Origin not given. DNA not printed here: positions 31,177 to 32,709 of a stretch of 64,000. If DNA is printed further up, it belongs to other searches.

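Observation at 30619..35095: MshA-type GT4 plus histidine phosphatase plus PIG-L/LmbE deacetylase cluster (three-step GlcN-X pathway), beside an ABC exporter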

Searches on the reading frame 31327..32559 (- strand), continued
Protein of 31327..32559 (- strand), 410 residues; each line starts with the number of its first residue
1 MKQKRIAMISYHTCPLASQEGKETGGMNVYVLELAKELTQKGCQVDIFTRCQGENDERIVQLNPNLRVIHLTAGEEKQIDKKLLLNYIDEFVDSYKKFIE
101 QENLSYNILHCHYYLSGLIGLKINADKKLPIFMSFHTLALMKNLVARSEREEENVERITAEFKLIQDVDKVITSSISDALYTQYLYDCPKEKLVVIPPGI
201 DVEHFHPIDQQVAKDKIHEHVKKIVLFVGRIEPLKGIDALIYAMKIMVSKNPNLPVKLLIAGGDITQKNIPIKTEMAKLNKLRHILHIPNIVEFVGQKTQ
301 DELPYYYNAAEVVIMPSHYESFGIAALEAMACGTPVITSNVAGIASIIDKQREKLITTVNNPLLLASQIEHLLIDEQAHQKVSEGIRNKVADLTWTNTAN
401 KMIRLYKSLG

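Call 36: search_solved_structures(query=A1, show_alignments=5, max_evalue=1e-8)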
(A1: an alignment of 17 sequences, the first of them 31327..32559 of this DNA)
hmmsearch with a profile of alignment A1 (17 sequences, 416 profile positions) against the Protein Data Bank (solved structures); distinct sequences matched with E-value up to 1e-8: 60.
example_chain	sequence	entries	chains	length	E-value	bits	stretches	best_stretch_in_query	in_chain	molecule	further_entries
3c48_A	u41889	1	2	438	1.5e-86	294.1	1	4-414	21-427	Predicted glycosyltransferases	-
3c4q_A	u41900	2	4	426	2.9e-86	293.2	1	5-414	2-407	Predicted glycosyltransferases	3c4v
6kih_A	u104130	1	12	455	1.4e-74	254.7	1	4-413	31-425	Tll1590 protein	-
6ldq_D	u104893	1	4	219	3.8e-33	118.2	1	4-205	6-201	Tll1590 protein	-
2r60_A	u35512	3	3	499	5.7e-31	111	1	23-413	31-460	Glycosyl transferase, group 1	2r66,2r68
6tvp_A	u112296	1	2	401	1.4e-25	93.3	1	107-412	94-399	Alpha-maltose-1-phosphate synthase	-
2jjm_A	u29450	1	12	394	4.4e-21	78.5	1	25-414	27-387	GLYCOSYL TRANSFERASE, GROUP 1 FAMILY PROTEIN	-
3mbo_A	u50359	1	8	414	4.5e-21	78.4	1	25-414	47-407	Glycosyltransferase, group 1 family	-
7qsg_A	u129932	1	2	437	3e-20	75.7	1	165-413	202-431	D-inositol 3-phosphate glycosyltransferase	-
3fro_A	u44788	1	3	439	2.5e-18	69.4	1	192-411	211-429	GlgA glycogen synthase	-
2bis_A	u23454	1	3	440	2.6e-18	69.4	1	192-411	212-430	GLGA GLYCOGEN SYNTHASE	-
9dcm_B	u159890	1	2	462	2.8e-18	69.2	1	198-360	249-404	Sucrose-phosphate synthase-like protein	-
8vrf_B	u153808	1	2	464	2.9e-18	69.2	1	198-360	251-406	Sucrose-phosphate synthase-like protein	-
8uag_A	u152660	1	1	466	2.9e-18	69.2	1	198-360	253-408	Sucrose-phosphate synthase-like protein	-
3l01_A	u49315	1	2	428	6e-18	68.2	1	193-409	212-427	GlgA glycogen synthase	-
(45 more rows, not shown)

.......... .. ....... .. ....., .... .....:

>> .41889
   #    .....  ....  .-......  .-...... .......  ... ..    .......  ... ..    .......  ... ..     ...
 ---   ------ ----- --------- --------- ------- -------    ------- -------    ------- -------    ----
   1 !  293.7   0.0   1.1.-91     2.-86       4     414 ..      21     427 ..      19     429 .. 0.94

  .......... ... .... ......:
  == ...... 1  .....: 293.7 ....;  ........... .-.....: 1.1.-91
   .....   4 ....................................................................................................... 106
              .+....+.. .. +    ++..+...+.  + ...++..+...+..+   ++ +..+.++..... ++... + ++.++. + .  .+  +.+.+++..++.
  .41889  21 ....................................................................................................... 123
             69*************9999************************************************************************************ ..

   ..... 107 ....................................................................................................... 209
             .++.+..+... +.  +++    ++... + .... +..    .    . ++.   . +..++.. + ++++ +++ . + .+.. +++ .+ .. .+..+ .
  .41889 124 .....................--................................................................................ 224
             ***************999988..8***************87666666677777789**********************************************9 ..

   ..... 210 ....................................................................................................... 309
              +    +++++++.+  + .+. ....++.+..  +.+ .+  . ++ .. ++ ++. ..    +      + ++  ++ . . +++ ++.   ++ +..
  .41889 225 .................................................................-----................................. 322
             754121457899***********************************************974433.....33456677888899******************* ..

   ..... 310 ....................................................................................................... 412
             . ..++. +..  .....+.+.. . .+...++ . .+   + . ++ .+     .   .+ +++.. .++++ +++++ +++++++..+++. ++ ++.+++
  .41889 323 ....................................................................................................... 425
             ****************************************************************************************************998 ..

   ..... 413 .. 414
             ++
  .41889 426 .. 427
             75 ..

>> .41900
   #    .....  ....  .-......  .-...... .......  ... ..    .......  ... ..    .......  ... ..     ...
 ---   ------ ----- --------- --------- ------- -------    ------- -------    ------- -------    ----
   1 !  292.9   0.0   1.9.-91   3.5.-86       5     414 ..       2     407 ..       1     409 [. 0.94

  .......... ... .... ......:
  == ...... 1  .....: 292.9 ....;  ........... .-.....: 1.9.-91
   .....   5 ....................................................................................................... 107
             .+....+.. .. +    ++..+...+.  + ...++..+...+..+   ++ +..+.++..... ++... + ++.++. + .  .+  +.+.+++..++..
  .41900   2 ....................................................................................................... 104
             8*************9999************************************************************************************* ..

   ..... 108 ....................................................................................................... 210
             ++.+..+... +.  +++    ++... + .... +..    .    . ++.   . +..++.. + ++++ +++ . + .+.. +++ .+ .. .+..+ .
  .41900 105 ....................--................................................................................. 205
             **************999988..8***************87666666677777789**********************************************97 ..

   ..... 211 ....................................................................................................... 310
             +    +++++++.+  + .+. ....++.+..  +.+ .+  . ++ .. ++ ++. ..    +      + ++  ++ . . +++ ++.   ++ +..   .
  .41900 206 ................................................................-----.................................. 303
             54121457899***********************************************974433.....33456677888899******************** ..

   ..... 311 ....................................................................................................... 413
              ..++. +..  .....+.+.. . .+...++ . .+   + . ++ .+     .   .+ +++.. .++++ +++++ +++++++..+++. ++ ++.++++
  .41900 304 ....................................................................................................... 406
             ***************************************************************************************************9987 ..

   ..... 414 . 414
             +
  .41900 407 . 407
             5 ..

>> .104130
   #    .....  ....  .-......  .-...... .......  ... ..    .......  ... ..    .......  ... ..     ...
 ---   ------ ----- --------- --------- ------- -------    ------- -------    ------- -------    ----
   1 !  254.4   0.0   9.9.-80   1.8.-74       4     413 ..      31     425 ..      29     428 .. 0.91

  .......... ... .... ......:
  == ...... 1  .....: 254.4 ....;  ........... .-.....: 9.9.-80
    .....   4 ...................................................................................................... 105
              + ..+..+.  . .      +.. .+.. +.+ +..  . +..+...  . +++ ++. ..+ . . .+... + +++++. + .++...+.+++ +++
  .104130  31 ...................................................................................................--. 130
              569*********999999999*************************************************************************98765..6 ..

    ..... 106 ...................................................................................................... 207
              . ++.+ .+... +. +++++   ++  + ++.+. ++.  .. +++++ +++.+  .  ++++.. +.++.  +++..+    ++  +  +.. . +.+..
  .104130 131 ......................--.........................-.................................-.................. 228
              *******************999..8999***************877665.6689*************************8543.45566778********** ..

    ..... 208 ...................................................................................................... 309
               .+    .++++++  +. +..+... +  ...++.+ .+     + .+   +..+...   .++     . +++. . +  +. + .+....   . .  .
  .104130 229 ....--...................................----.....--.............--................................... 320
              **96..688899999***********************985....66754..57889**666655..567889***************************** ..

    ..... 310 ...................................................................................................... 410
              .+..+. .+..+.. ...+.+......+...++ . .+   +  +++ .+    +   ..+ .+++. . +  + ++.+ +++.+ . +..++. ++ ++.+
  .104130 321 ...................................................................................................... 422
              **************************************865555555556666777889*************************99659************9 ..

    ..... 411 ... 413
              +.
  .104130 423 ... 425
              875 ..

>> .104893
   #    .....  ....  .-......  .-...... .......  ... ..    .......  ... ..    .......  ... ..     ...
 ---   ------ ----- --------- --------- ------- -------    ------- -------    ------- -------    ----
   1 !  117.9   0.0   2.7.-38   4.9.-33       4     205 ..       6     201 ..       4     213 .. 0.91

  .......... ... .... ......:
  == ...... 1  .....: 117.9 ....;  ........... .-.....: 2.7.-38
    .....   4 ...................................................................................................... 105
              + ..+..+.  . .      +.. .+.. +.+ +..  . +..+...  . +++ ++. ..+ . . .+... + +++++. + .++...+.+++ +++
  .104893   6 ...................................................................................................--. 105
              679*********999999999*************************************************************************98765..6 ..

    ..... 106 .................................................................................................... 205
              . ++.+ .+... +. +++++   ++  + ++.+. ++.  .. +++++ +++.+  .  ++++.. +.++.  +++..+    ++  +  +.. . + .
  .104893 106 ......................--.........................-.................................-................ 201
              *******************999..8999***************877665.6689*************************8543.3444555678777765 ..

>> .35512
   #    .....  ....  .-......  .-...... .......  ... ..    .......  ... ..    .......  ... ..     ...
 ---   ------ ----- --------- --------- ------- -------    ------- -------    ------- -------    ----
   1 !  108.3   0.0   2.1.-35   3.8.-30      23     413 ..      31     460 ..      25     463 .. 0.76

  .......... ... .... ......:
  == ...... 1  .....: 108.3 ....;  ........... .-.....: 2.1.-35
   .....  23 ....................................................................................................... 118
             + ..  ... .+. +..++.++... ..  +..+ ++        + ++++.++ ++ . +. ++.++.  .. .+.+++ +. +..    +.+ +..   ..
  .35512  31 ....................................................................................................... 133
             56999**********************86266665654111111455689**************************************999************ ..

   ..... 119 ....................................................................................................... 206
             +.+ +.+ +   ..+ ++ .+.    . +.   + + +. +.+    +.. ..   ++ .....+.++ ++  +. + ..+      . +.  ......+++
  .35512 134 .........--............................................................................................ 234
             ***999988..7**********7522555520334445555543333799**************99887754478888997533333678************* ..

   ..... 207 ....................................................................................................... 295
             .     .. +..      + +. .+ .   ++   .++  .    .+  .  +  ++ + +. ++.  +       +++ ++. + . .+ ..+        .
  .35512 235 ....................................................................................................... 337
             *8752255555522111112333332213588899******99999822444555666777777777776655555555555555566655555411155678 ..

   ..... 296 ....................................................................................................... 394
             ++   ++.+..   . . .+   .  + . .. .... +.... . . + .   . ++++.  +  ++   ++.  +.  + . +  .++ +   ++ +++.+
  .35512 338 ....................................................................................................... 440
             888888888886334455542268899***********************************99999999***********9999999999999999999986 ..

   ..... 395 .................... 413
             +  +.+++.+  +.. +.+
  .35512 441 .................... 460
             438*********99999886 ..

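Call 40: search_protein_families(library=pfam, proteins=[L018:3356-4048:+, L018:2564-3268:-, L018:1854-2555:+, L018:7249-7713:+, L024:4854-5333:-, L023:4919-5935:+, L023:8522-9025:+, L075:7761-8921:+, L006:7678-8688:+, L012:5026-5982:-], max_evalue=0.001)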
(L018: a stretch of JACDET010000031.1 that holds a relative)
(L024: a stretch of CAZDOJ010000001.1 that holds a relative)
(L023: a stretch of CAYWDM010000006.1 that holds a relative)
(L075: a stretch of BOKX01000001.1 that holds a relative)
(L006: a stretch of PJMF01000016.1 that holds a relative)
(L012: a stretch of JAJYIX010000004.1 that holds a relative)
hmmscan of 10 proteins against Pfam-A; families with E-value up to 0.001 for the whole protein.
L018:3356-4048:+ (231 aa): 1 family
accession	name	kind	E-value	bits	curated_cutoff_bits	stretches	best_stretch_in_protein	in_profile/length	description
PF04294.18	VanW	-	6.7e-07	29.3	27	1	102-230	16-130/130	VanW like protein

L018:2564-3268:- (235 aa): 1 family
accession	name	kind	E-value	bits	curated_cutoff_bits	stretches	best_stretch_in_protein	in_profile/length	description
PF03734.19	YkuD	-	5e-22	79.5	23.4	1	101-217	2-138/146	L,D-transpeptidase catalytic domain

L018:1854-2555:+ (234 aa): 1 family
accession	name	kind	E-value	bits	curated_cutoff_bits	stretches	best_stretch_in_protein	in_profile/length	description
PF06737.19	Transglycosylas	-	9.7e-11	42.6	27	1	158-213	10-67/77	Transglycosylase-like domain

L018:7249-7713:+ (155 aa): 0 families

L024:4854-5333:- (160 aa): 0 families

L023:4919-5935:+ (339 aa): 4 families
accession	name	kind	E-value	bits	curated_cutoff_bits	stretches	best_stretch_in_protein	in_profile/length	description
PF01189.24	Methyltr_RsmB-F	-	4.9e-41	141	27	1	120-337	2-199/199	16S rRNA methyltransferase RsmB/F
PF13847.12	Methyltransf_31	-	1.1e-06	28.9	27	1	125-262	2-114/145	Methyltransferase domain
PF01135.25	PCMT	-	6.7e-05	23.2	20.3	1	121-204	68-150/210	Protein-L-isoaspartate(D-aspartate) O-methyltransferase (PCMT)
PF01728.25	FtsJ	-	0.00013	22.4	24.1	1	124-258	19-141/181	FtsJ-like methyltransferase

L023:8522-9025:+ (168 aa): 2 families
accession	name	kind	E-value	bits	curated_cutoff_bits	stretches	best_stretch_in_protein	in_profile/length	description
PF01272.25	GreA_GreB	-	9.2e-21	74.1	26.9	1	94-163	4-75/77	Transcription elongation factor, GreA/GreB, C-term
PF03449.20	GreA_GreB_N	-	2.9e-15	56.6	24.5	1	19-82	3-67/71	Transcription elongation factor, N-terminal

L075:7761-8921:+ (387 aa): 1 family
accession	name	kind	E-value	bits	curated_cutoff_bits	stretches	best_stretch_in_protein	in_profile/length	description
PF03816.19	LytR_cpsA_psr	-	8.5e-36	123.8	24.6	1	87-289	2-148/150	LytR_cpsA_psr family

L006:7678-8688:+ (337 aa): 1 family
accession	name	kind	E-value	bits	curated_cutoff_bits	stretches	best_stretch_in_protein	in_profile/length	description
PF01757.29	Acyl_transf_3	-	3.9e-33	115.3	31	1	20-316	2-316/326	Acyltransferase domain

L012:5026-5982:- (319 aa): 2 families
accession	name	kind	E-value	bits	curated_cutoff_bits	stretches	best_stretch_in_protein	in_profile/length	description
PF13480.13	Acetyltransf_6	-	1.4e-22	80.8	22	1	164-302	1-142/143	Acetyltransferase (GNAT) domain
PF04339.18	FemAB_like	-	0.00023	20.9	27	1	154-256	171-274/369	Peptidogalycan biosysnthesis/recognition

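Call 45: find_encoding_contigs(protein=P0002, flank=10000, max_places=3)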
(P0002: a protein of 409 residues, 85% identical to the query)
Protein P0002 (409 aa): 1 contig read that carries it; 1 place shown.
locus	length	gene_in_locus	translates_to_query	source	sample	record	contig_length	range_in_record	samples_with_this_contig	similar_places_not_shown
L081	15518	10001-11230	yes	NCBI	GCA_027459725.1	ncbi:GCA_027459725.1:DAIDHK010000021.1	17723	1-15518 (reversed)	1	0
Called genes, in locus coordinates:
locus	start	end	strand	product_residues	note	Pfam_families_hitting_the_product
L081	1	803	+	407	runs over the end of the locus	-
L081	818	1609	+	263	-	PF00149:Metallophos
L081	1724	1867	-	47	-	-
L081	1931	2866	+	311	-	PF01594:AI-2E_transport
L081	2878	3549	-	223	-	PF09335:VTT_dom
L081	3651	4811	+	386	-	PF09992:NAGPA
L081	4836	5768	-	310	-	-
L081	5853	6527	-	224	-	-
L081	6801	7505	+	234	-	PF00657:Lipase_GDSL, PF13472:Lipase_GDSL_2, PF17182:OSK (weak)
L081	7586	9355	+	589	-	PF00664:ABC_membrane, PF03193:RsgA_GTPase (weak), PF00005:ABC_tran, PF02463:SMC_N (weak)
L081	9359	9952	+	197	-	PF00300:His_Phos_1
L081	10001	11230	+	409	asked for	PF13439:Glyco_transf_4, PF13477:Glyco_trans_4_2 (weak), PF13579:Glyco_trans_4_4, PF20706:GT4-conflict, PF00534:Glycos_transf_1, PF13692:Glyco_trans_1_4, PF13524:Glyco_trans_1_2 (weak)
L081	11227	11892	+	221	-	PF02585:PIG-L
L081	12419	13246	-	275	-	-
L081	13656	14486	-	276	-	-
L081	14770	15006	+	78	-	PF01725:Ham1p_like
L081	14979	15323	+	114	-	PF01725:Ham1p_like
